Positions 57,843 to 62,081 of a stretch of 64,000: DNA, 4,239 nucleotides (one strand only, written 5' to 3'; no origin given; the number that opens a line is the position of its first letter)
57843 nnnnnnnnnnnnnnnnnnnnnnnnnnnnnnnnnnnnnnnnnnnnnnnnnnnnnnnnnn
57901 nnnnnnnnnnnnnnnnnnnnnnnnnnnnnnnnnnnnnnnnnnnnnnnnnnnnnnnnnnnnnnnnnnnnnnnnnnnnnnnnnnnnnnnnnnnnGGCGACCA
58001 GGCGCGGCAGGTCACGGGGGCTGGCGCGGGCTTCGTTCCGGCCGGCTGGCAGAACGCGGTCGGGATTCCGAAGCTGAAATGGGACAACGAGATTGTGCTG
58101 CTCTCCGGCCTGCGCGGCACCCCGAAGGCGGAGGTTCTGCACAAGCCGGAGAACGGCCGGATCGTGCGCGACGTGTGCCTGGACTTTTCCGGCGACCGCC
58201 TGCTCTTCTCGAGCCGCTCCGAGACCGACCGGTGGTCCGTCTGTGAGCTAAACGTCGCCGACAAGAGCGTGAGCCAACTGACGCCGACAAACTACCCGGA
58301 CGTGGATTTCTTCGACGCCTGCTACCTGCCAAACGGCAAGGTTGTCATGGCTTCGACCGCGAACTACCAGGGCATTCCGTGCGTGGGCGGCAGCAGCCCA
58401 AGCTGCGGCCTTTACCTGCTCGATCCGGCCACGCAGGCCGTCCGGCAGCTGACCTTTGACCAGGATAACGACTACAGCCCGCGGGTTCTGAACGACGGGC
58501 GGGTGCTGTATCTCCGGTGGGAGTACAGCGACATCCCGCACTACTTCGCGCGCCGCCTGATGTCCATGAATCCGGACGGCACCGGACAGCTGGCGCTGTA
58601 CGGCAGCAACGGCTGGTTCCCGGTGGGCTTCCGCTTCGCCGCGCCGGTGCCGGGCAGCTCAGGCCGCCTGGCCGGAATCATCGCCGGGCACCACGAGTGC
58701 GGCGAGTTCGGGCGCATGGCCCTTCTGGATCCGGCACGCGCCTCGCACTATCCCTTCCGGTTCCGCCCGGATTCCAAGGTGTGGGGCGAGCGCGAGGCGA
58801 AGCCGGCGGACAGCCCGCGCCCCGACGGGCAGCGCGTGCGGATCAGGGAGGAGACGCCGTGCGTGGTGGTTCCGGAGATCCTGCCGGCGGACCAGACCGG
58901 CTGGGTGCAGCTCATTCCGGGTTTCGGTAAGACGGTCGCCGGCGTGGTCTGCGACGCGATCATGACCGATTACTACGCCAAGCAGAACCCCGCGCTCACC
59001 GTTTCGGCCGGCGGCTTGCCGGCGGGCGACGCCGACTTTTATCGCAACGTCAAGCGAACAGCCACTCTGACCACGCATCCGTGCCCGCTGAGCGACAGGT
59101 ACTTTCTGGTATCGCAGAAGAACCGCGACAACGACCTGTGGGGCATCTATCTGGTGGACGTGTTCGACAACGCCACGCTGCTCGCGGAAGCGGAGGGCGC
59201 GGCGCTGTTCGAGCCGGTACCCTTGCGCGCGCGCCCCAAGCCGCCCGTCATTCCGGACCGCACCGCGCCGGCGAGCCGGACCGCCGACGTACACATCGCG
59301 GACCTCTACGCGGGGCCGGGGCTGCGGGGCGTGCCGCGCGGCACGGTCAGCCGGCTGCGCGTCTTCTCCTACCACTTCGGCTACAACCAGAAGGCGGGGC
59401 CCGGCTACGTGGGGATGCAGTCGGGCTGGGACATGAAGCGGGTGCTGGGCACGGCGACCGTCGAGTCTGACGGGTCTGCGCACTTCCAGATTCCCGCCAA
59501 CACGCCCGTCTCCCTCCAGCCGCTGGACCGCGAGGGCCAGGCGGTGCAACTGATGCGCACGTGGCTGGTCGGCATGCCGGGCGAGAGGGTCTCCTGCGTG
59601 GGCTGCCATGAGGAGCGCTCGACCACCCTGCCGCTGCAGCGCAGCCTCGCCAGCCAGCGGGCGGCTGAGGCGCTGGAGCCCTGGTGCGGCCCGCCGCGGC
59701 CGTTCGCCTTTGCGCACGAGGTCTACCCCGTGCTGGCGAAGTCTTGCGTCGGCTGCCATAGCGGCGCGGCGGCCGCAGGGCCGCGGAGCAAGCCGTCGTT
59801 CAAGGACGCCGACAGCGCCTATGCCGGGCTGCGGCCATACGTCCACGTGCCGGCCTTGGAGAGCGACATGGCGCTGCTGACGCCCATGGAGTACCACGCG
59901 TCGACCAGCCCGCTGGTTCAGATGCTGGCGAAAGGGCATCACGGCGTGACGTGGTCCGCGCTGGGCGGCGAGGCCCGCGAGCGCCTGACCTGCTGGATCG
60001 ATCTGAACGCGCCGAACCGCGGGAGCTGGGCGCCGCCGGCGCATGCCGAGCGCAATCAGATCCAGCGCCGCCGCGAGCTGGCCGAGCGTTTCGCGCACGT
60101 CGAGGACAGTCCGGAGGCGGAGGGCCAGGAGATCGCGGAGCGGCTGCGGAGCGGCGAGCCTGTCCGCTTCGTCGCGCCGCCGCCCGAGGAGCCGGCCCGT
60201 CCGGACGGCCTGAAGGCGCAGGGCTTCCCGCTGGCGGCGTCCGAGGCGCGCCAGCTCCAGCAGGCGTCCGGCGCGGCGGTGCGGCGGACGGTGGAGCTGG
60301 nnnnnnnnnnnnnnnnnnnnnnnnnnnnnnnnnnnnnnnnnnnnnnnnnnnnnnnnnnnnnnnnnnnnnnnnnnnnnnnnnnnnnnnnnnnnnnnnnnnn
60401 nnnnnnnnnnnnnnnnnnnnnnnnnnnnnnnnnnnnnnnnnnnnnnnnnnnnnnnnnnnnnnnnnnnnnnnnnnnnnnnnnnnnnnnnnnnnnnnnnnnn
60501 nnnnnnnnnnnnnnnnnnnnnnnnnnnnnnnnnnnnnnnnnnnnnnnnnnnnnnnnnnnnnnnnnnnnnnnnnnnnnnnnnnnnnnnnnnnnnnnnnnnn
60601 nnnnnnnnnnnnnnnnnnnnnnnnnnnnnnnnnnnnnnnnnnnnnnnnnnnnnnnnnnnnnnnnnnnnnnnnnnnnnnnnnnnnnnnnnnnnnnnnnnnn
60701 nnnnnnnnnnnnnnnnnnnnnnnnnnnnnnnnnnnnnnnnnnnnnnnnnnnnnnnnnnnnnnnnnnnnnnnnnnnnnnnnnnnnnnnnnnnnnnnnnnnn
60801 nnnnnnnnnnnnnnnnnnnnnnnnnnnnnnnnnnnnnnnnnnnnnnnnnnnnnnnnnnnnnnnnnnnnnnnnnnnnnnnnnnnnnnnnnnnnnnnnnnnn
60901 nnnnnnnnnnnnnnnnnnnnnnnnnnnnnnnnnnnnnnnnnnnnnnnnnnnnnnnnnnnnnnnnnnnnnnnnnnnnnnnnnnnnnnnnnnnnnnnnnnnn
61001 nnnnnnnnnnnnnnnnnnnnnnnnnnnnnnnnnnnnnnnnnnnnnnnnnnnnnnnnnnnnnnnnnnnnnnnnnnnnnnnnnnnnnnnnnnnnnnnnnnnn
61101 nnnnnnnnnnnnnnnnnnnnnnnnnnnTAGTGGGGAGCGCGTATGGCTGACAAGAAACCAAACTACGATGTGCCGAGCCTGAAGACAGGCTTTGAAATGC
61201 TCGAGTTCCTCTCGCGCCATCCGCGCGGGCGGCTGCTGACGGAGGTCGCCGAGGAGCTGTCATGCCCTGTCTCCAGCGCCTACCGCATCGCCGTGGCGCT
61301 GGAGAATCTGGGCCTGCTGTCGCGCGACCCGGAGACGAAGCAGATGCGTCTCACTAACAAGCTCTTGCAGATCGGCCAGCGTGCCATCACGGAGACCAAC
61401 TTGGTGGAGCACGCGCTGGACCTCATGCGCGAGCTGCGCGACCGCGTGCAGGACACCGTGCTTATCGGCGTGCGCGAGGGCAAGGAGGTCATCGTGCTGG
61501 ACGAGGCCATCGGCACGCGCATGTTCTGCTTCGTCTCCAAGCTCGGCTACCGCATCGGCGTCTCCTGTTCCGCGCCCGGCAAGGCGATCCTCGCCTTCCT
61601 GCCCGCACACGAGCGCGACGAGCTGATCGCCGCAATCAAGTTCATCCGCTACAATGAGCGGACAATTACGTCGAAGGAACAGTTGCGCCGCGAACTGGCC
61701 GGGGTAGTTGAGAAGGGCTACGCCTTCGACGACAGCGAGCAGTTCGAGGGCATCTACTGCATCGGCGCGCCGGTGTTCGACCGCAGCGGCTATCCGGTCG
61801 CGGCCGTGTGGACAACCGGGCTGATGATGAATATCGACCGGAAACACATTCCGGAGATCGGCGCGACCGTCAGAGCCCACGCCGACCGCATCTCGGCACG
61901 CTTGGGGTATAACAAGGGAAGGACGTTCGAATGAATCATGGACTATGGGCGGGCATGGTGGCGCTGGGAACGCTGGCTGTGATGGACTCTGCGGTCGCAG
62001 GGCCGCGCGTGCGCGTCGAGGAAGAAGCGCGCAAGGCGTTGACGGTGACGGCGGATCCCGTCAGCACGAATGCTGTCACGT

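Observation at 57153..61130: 1325-aa secreted protein combining a beta-propeller, two CxxCH motifs and a formylglycine-generating-enzyme (FGE) family domain next to a sulfatase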

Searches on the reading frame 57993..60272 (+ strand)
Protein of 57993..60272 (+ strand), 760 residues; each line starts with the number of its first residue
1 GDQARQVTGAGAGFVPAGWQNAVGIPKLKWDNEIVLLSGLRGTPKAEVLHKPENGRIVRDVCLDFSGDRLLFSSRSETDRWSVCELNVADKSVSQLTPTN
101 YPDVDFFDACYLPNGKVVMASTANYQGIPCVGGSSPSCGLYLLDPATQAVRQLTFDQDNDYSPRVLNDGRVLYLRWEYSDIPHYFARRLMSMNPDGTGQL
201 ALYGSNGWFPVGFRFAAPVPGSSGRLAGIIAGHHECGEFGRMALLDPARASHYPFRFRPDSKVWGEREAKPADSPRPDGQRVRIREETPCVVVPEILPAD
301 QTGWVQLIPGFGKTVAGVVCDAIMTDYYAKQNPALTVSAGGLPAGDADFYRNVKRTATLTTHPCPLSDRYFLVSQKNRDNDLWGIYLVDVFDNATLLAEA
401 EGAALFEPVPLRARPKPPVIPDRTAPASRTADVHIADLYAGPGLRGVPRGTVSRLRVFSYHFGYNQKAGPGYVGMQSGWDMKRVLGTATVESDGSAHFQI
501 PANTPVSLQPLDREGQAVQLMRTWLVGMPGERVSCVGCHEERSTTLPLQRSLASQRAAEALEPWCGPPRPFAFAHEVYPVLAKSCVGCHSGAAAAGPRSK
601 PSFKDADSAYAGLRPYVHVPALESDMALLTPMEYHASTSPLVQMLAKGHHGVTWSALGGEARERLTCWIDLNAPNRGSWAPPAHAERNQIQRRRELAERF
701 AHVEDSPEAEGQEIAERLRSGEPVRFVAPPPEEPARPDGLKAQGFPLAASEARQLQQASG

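Call 14: search_solved_structures(query=window:57993-60272:+, max_evalue=10, show_alignments=2)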
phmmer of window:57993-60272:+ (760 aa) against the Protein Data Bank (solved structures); distinct sequences matched with E-value up to 10: 2.
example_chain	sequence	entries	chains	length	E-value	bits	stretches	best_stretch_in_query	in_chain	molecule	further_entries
5c2v_A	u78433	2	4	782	0.0026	19.3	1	479-540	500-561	HYDRAZINE SYNTHASE ALPHA SUBUNIT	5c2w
8j07_Z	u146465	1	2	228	0.49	11.8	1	372-410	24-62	Cytochrome b5 domain-containing protein 1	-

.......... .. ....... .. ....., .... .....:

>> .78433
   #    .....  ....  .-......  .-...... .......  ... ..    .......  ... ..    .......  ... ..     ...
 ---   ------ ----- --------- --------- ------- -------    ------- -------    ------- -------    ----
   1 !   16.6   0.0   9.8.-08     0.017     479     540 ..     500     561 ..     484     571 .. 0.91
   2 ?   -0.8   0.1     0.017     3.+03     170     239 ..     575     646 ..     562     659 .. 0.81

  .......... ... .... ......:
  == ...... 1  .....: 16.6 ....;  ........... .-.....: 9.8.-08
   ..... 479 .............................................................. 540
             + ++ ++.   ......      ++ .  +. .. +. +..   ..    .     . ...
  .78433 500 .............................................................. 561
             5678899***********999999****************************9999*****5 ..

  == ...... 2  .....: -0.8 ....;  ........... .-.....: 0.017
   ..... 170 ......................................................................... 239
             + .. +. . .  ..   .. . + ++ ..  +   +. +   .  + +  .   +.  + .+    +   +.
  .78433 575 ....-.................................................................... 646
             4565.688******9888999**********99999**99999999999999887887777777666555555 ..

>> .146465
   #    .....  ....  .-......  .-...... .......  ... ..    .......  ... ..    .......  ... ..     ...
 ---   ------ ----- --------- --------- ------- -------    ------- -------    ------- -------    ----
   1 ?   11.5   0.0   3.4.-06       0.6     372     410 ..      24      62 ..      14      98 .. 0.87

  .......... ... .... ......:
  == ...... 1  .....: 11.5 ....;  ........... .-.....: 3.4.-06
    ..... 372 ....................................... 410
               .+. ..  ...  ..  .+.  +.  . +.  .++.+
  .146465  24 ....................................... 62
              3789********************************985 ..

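Call 39: search_solved_structures(query=A3, max_evalue=1, show_alignments=1)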
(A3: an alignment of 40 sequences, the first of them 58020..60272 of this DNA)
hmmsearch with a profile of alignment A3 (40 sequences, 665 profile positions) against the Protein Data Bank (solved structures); distinct sequences matched with E-value up to 1: 10.
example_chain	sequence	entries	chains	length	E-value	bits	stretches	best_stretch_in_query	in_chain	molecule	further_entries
5c2v_A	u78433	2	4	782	3.2e-18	69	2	353-465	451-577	HYDRAZINE SYNTHASE ALPHA SUBUNIT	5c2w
7awy_A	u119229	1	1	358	0.00031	22.7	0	170-195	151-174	Scone-R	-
7awz_A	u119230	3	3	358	0.015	17.2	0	172-195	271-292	Scone-E | SconeE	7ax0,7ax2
3bng_A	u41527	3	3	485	0.16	13.8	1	490-590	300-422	Cytochrome c-552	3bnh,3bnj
1fs7_A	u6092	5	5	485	0.17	13.7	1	490-590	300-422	CYTOCHROME C NITRITE REDUCTASE | Cytochrome c-552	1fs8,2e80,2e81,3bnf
1fs9_A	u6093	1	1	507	0.19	13.5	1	490-590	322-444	CYTOCHROME C NITRITE REDUCTASE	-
4rlr_A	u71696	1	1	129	0.2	13.5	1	481-534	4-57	Cytochrome c, 1 heme-binding site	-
3ouq_A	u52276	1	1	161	0.22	13.4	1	442-516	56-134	Cytochrome c family protein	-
3hxj_A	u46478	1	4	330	0.31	12.9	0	172-195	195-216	Pyrrolo-quinoline quinone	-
7mx5_A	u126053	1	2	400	0.82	11.5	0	51-155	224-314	Tol-Pal system protein TolB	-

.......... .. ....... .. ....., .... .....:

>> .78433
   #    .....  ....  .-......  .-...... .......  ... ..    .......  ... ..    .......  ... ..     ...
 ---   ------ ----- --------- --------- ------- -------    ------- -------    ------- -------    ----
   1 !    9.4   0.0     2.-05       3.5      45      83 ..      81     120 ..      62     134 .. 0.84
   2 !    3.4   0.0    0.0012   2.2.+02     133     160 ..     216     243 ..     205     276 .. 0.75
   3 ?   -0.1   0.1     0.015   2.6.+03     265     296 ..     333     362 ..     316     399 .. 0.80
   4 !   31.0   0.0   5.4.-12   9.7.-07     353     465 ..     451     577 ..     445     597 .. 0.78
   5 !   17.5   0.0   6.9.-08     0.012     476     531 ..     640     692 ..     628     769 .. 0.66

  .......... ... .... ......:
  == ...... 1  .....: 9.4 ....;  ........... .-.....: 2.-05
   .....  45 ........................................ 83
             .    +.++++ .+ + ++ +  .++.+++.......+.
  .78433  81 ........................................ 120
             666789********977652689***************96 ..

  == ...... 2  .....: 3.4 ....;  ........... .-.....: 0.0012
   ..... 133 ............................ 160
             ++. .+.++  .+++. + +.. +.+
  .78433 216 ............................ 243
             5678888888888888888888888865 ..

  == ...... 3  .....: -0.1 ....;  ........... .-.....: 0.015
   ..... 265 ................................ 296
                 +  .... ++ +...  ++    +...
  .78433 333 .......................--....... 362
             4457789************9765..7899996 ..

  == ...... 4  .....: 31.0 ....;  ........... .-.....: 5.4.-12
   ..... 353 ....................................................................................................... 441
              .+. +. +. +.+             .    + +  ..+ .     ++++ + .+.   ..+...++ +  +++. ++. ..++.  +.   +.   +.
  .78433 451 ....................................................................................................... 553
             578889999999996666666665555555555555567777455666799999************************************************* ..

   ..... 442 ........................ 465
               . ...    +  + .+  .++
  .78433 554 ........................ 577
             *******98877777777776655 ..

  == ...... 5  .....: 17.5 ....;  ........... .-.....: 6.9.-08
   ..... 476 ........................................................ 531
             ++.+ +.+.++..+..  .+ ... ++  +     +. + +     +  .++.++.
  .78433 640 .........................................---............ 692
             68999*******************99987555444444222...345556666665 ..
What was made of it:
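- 57960..59252 (+): Beta-propeller (aa ~270-700), homologous to the propeller of hydrazine synthase alpha and TolB-like by fold. It carries the invariant motifs RWEY (aa 455) and GHH (aa 512-514). The profile-to-5C2V_A alignment is collinear over the propeller blades (call 39).
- On Hydrazine synthase alpha subunit: The profile matches 5C2V_A at E 3.2e-18 over five collinear segments (call 39).
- The match is collinear over the propeller, the middle domain and the second haem domain (call 39).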

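Call 58: search_protein_representatives(protein=window:58020-60272:+)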
Query: 751 residues. Proteins with E-value up to 0.001 (for the whole library): 4866; up to 1e-10: 3083; up to 1e-30: 1179. The best 150 are listed.
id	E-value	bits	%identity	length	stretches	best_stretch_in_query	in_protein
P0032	1.1e-289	979.6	63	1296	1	3-749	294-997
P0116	3.4e-247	839.1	56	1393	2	352-748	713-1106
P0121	2.2e-202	690.9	51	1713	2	352-751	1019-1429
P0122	3.1e-199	680.5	52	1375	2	352-751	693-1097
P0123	1.7e-196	671.4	51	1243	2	352-748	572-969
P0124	5.5e-184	630.1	70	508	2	349-645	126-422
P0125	2.1e-183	628.1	51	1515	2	359-747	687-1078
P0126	7.5e-180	616.4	48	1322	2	355-706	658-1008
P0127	4.4e-177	607.3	72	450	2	349-589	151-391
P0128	1.2e-176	605.8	46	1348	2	352-747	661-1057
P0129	6.0e-174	596.9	48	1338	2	352-751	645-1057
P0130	9.9e-174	596.2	53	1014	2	353-656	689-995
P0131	7.9e-173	593.2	52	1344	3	353-584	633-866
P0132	2.0e-170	585.2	49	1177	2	351-674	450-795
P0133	4.5e-170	584.1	50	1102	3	358-669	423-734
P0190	4.8e-138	478.2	43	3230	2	340-702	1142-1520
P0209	3.0e-134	465.6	42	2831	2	352-722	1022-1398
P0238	9.4e-119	414.4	35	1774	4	352-672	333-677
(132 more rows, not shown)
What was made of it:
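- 4866 clusters at 50% identity reach E<=1e-3, and 1179 reach E<=1e-30 (call 58).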

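Call 79: search_protein_families(library=pfam, proteins=[P0190, P0209, P0121, P0238], max_evalue=0.001)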
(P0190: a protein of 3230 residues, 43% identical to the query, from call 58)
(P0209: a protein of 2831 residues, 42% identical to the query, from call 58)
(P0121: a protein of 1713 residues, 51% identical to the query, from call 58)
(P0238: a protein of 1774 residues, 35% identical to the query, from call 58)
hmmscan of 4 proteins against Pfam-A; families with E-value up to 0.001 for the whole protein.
P0190 (3230 aa): 14 families
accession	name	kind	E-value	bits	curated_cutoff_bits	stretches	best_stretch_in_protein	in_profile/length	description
PF18911.6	PKD_4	-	8.5e-46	154.4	27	2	1955-2037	2-84/85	PKD domain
PF03781.23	FGE-sulfatase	-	7.8e-40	137.6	23.3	1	1584-1854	7-254/255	Sulfatase-modifying factor enzyme 1-like domain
PF00801.26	PKD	-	1.8e-31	108.4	23.5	2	1868-1940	3-74/80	PKD domain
PF18582.6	HZS_alpha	-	1.4e-30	106.2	26.6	1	1243-1333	1-98/98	Hydrazine synthase alpha subunit middle domain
PF22352.2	K319L-like_PKD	-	7.9e-16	58.3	27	2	1881-1943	13-80/84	K319L-like, PKD domain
PF12951.13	PATR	-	1.7e-13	50.8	27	1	303-332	1-30/30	Passenger-associated-transport-repeat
PF18998.6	Flg_new_2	-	8.5e-12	45.3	23.6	1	2745-2805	7-72/73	Divergent InlB B-repeat domain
PF00034.26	Cytochrom_C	-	2.6e-07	32.3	21.3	0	2618-2727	2-89/90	Cytochrome c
PF13442.11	Cytochrome_CBB3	-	5e-07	30.4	27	0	2617-2724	3-68/68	Cytochrome C oxidase, cbb3-type, subunit III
PF25174.1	Beta-prop_THOC3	-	5.8e-06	25.9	305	1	2143-2221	90-167/272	THOC3 beta-propeller domain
PF03150.19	CCP_MauG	-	6.3e-05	24.1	25.6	0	2501-2529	4-32/149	Di-haem cytochrome c peroxidase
PF21419.2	RoxA-like_Cyt-c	-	0.00014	21.8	26.7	1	2669-2698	1-30/39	RoxA-like, cytochrome c-like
PF18981.6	InlK_D3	-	0.00025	21.5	25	0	1918-1941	45-68/75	Internalin K domain (D3/D4)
PF21783.3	YNCE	-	0.00036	20.4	27.1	0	2193-2291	38-137/339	YNCE-like beta-propeller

P0209 (2831 aa): 13 families
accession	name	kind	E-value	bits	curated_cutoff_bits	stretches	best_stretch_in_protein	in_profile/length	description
PF18911.6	PKD_4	-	2.1e-39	133.9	27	2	1738-1809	12-83/85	PKD domain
PF03781.23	FGE-sulfatase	-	3.2e-34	119.2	23.3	1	1446-1719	7-254/255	Sulfatase-modifying factor enzyme 1-like domain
PF18582.6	HZS_alpha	-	7.2e-28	97.4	26.6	1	1111-1201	1-98/98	Hydrazine synthase alpha subunit middle domain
PF00801.26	PKD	-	2.6e-24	85.5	23.5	2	1827-1900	6-79/80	PKD domain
PF22352.2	K319L-like_PKD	-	7.5e-13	48.7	27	2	1924-1999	11-84/84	K319L-like, PKD domain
PF12951.13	PATR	-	2.6e-10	40.6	27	2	466-492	3-29/30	Passenger-associated-transport-repeat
PF13442.11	Cytochrome_CBB3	-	1.9e-06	28.5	27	0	1236-1266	4-30/68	Cytochrome C oxidase, cbb3-type, subunit III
PF18998.6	Flg_new_2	-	1.9e-06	28.2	23.6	1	2605-2658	11-67/73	Divergent InlB B-repeat domain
PF25174.1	Beta-prop_THOC3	-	3.6e-06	26.6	305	1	2008-2086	91-168/272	THOC3 beta-propeller domain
PF00034.26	Cytochrom_C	-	1.2e-05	26.9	21.3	0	2482-2586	2-89/90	Cytochrome c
PF03150.19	CCP_MauG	-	3.5e-05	24.9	25.6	0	2368-2428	7-69/149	Di-haem cytochrome c peroxidase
PF21783.3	YNCE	-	0.00014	21.8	27.1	1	2040-2161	27-143/339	YNCE-like beta-propeller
PF10282.15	Lactonase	-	0.00025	20.8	21.7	0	1979-2078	217-324/344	Lactonase, 7-bladed beta-propeller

P0121 (1713 aa): 4 families
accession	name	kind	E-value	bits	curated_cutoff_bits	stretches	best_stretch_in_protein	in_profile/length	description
PF03781.23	FGE-sulfatase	-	1.3e-43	149.9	23.3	1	1448-1708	7-254/255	Sulfatase-modifying factor enzyme 1-like domain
PF18582.6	HZS_alpha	-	9.2e-32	109.9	26.6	1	1108-1198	1-98/98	Hydrazine synthase alpha subunit middle domain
PF13385.13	Laminin_G_3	-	9.4e-18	65.2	27.6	1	57-197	6-149/151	Concanavalin A-like lectin/glucanases superfamily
PF13927.12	Ig_3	-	4.3e-05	24.4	30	0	468-505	30-76/78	Immunoglobulin domain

P0238 (1774 aa): 4 families
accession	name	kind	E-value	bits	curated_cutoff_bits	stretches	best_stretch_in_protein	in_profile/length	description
PF18582.6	HZS_alpha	-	6.5e-55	184.2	26.6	2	421-520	1-98/98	Hydrazine synthase alpha subunit middle domain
PF13442.11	Cytochrome_CBB3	-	1.4e-07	32.2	27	0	557-585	5-30/68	Cytochrome C oxidase, cbb3-type, subunit III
PF07676.18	PD40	-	6e-05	23.3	20.9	0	133-162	2-32/38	WD40-like Beta Propeller Repeat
PF09699.15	Paired_CXXCH_1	-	0.0001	22.3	20.6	0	1586-1606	4-24/41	Doubled CXXCH motif (Paired_CXXCH_1)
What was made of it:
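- Some family members are fused to a CCP/MauG-type catalytic module (call 79).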

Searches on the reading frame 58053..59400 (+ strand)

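Call 11: search_protein_families(library=pfam, proteins=[window:58053-59400:+], max_evalue=1)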
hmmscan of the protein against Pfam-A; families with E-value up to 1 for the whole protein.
window:58053-59400:+ (449 aa): 1 family
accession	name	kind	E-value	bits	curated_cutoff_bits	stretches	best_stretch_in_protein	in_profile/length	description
PF14047.11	DCR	-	0.11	13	27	1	270-289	5-24/67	Dppa2/4 conserved region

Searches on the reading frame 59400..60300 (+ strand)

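Call 11: search_protein_families(library=pfam, proteins=[window:59400-60300:+], max_evalue=1)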
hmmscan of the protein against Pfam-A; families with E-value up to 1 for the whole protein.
window:59400-60300:+ (300 aa): 7 families
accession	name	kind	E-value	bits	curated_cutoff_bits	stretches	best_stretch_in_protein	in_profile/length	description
PF18582.6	HZS_alpha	-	2.6e-30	105.3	26.6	1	8-71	35-98/98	Hydrazine synthase alpha subunit middle domain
PF22113.1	Mtrc-MtrF_II-IV_dom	-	0.00072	19.6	30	1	58-125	76-132/176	Outer membrane cytochrome MtrC/MtrF-like, domains II/IV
PF13442.11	Cytochrome_CBB3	-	0.0032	18.2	27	1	110-133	8-26/68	Cytochrome C oxidase, cbb3-type, subunit III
PF14522.11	Cytochrome_C7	-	0.014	15.6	24.8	0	104-130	3-30/67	Cytochrome c7 and related cytochrome c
PF02085.21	Cytochrom_CIII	-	0.015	16.1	22.9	0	63-75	75-87/101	Class III cytochrome C family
PF09699.15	Paired_CXXCH_1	-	0.017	15.2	20.6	0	110-126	3-19/41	Doubled CXXCH motif (Paired_CXXCH_1)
PF00034.26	Cytochrom_C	-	0.078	14.7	21.3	0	113-142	9-38/90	Cytochrome c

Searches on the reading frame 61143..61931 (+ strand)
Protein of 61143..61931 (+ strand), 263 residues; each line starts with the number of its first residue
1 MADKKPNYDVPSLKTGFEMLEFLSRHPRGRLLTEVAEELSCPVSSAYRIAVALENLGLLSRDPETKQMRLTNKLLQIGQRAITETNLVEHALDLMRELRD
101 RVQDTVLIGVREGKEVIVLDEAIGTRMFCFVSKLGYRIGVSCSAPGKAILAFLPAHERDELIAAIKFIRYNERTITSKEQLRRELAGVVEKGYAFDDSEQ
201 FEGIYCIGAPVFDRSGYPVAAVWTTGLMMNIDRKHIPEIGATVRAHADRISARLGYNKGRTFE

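Call 5: search_protein_families(library=pfam, proteins=[window:61143-61931:+], max_evalue=0.01)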
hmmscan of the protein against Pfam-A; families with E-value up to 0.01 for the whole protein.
window:61143-61931:+ (263 aa): 2 families
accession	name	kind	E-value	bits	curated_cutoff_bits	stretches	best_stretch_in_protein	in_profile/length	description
PF01614.24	IclR_C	-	1.5e-36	126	24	1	80-252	2-174/174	Bacterial transcriptional regulator IclR C-terminal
PF09339.16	HTH_IclR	-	2.1e-09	37.5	22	1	16-63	5-52/52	IclR helix-turn-helix domain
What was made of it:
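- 61143..61934 (+): IclR-family regulator. It starts 12 nt after the target stop, and its stop overlaps the start of the paralogue. Pfam HTH_IclR and IclR_C (call 5).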
